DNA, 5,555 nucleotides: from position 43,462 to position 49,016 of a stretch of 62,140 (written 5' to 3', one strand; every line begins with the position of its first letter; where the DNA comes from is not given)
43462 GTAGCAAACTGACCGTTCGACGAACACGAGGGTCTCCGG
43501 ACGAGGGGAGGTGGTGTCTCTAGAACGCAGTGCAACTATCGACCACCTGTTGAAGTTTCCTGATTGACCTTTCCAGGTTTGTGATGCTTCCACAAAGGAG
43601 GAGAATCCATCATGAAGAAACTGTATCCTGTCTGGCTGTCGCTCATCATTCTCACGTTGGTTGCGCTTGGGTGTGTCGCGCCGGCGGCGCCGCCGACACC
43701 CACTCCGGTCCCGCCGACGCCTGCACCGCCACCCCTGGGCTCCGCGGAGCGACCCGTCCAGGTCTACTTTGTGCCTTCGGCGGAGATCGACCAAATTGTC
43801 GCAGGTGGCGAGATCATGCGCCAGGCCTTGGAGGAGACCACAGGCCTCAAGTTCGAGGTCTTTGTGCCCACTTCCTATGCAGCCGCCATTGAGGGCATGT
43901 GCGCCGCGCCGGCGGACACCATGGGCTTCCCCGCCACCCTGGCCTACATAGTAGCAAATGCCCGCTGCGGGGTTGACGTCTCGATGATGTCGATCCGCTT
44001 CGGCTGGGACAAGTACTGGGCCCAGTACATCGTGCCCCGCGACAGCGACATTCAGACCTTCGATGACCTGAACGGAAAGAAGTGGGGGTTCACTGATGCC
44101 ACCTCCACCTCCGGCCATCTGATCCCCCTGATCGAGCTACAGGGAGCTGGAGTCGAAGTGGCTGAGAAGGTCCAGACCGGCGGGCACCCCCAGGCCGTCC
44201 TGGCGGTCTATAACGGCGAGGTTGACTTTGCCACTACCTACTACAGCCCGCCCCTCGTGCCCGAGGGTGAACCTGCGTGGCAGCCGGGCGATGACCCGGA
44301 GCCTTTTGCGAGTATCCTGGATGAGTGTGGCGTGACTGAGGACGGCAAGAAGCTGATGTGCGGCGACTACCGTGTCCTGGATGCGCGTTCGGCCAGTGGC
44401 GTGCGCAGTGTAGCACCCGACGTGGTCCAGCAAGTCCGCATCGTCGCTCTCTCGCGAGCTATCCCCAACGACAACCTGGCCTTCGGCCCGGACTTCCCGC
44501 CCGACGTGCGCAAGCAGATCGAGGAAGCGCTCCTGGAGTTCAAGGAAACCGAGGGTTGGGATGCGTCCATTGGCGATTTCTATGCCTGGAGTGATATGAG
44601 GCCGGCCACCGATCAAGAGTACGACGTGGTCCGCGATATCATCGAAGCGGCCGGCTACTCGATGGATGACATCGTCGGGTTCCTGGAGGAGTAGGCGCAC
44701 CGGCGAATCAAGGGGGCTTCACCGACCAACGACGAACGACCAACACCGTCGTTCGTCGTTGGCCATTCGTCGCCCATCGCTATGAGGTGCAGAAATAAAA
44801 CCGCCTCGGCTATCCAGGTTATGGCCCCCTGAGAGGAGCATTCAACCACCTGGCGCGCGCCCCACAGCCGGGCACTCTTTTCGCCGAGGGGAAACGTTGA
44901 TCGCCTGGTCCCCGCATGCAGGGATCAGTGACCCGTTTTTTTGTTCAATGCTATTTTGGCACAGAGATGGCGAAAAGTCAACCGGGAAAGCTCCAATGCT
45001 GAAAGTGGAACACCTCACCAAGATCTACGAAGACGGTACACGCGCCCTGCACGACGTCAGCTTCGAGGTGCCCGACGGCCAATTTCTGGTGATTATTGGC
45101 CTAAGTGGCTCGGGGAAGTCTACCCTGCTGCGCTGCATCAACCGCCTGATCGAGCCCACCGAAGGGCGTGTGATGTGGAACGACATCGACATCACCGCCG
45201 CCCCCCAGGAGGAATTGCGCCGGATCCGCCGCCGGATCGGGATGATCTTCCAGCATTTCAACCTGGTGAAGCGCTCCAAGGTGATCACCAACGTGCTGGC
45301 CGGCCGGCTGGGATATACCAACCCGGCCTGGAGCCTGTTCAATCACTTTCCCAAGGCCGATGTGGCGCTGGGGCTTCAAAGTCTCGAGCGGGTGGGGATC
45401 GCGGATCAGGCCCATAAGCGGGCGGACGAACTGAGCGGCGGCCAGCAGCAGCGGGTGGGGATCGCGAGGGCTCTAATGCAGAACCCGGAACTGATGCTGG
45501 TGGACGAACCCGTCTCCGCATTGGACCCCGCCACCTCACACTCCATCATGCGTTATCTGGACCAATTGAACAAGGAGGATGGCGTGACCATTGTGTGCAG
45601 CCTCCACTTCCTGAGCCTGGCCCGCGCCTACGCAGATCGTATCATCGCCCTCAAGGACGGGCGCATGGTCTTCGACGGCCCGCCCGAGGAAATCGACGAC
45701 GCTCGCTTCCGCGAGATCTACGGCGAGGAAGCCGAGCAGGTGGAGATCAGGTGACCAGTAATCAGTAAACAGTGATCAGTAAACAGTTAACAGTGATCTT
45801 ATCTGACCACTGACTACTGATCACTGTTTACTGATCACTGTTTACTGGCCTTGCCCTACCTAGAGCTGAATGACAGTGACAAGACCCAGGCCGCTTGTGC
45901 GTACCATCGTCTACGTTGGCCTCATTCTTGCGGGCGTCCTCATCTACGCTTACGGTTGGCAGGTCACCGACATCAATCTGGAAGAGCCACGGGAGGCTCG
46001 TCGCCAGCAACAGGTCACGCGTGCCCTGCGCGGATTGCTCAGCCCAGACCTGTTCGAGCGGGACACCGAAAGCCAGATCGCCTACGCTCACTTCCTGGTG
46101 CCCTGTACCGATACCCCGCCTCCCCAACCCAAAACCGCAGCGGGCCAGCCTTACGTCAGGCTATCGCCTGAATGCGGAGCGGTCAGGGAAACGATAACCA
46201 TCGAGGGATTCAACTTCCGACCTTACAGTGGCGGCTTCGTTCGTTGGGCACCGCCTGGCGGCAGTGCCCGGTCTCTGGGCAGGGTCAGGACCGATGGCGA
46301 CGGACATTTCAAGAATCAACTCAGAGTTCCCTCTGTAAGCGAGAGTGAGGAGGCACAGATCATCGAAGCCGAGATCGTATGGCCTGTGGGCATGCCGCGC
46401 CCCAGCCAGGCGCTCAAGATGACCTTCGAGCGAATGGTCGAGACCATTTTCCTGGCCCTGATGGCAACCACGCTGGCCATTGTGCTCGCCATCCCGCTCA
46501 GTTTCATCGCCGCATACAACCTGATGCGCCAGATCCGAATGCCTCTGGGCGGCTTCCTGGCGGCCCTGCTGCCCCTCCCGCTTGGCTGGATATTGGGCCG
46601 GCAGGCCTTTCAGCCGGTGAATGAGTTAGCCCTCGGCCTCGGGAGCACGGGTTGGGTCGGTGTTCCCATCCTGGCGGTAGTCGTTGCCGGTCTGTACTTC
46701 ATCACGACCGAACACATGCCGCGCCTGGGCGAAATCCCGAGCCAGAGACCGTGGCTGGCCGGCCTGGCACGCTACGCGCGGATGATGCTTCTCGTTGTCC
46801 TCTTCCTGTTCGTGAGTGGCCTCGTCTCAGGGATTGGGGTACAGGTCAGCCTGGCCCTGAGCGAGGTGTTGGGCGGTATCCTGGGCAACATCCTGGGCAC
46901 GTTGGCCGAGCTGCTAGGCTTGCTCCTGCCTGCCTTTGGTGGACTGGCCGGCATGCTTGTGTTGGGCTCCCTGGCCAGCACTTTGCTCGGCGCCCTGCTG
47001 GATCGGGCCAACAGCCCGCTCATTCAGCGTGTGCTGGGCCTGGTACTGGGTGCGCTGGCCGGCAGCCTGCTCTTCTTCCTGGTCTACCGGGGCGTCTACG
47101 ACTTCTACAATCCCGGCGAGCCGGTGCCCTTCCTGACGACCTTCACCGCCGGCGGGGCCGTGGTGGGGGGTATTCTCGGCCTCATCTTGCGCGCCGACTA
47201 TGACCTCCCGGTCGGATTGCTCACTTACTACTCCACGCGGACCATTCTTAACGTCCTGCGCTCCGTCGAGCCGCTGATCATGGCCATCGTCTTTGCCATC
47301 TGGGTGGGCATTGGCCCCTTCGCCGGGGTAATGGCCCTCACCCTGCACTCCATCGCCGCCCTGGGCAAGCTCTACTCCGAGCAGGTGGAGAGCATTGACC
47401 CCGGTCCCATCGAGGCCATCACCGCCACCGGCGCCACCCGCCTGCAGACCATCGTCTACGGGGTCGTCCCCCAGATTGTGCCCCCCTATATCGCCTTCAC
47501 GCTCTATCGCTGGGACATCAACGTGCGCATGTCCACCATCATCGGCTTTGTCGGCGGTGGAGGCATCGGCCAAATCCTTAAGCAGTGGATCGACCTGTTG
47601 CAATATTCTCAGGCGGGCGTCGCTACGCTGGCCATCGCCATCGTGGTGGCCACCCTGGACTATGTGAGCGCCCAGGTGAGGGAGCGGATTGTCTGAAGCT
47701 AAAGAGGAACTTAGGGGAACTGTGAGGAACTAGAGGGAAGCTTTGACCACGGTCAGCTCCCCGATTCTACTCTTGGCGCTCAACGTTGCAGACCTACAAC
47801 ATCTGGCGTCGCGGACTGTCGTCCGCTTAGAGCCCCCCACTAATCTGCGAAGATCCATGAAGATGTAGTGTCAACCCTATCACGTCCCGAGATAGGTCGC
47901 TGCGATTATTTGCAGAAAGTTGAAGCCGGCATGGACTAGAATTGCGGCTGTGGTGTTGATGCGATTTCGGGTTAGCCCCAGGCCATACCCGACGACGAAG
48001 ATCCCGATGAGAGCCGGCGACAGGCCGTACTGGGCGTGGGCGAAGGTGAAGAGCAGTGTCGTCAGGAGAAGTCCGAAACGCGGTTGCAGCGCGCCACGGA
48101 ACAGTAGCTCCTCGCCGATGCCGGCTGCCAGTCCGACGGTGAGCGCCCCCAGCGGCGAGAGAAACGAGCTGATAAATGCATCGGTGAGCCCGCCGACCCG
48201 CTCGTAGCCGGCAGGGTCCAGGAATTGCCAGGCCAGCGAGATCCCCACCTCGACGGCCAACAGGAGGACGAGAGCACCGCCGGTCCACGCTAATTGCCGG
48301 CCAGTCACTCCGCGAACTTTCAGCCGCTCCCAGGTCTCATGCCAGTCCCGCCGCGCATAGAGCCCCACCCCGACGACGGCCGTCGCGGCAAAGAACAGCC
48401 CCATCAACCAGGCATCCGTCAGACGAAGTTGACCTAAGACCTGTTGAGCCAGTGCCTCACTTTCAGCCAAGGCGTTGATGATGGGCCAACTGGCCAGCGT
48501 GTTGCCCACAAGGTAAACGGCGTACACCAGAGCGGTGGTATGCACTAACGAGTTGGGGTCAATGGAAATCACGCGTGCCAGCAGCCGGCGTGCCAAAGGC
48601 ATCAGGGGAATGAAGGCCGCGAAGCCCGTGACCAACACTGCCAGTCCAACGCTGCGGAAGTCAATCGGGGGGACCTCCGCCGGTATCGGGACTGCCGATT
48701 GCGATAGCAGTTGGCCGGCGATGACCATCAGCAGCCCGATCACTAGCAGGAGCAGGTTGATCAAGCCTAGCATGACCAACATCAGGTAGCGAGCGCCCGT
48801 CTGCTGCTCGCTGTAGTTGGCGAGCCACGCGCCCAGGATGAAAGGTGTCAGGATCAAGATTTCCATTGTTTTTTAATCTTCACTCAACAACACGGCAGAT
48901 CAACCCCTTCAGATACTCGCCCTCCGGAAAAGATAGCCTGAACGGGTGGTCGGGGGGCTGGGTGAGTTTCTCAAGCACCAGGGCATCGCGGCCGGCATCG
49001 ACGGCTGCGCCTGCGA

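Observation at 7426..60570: More than 20 loci carry hairpin or array elements built from degenerate tandem short units (mostly 7 nt), in at least nine unrelated sequence families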

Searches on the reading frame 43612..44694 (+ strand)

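Call 10: search_protein_families(library=pfam, proteins=[window:43612-44694:+])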
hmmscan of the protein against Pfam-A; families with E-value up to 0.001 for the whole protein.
window:43612-44694:+ (360 aa): 2 families
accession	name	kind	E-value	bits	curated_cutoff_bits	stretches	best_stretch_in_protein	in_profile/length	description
PF12974.12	Phosphonate-bd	-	2.4e-42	145.4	27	1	52-337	2-242/242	ABC transporter, phosphonate, periplasmic substrate-binding protein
PF09084.16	NMT1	-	5.8e-07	30.1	20.5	1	78-211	20-149/216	NMT1/THI5 like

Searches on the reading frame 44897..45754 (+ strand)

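Call 10: search_protein_families(library=pfam, proteins=[window:44897-45754:+])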
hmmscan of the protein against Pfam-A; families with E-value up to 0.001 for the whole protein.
window:44897-45754:+ (285 aa): 6 families
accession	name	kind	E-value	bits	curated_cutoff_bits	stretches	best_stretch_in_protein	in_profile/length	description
PF00005.33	ABC_tran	-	7.2e-36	124.2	25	1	51-206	1-136/137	ABC transporter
PF13304.12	AAA_21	-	8.5e-09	36.3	27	0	63-96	1-31/304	AAA domain, putative AbiEii toxin, Type IV TA system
PF02463.25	SMC_N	-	1.7e-05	24.8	40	0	59-237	22-198/220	RecF/RecN/SMC N terminal domain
PF13555.12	AAA_29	-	3.4e-05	24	27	1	52-95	15-55/61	P-loop containing region of AAA domain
PF13191.12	AAA_16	-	9.3e-05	23.4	32.6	1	57-97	18-60/167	AAA ATPase domain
PF13401.12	AAA_22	-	0.00032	21.4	27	0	61-118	5-58/130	AAA domain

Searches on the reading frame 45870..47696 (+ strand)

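Call 11: search_protein_families(library=pfam, proteins=[window:45870-47696:+])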
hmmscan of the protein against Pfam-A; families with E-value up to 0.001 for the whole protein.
window:45870-47696:+ (608 aa): 1 family
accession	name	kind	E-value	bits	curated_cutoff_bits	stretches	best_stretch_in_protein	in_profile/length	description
PF00528.27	BPD_transp_1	-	8.1e-14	52.2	26.4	1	446-599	10-170/184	Binding-protein-dependent transport system inner membrane component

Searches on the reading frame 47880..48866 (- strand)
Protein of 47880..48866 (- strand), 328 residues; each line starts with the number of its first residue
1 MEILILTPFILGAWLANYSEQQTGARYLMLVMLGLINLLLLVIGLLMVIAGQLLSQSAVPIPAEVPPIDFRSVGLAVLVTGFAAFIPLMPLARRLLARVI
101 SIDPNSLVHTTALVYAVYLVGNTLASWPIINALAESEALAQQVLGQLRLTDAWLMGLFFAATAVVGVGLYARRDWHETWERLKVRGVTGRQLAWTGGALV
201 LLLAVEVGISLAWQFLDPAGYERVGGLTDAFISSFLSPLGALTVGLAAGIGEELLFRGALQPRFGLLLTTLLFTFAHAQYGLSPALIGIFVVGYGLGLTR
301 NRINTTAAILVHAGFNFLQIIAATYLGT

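Call 11: search_protein_families(library=pfam, proteins=[window:47880-48866:-])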
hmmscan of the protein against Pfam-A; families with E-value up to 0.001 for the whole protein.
window:47880-48866:- (328 aa): 1 family
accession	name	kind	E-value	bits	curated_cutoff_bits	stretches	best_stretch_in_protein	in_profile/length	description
PF02517.21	Rce1-like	-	2.2e-11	44.3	22.4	1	238-318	5-93/93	Type II CAAX prenyl endopeptidase Rce1-like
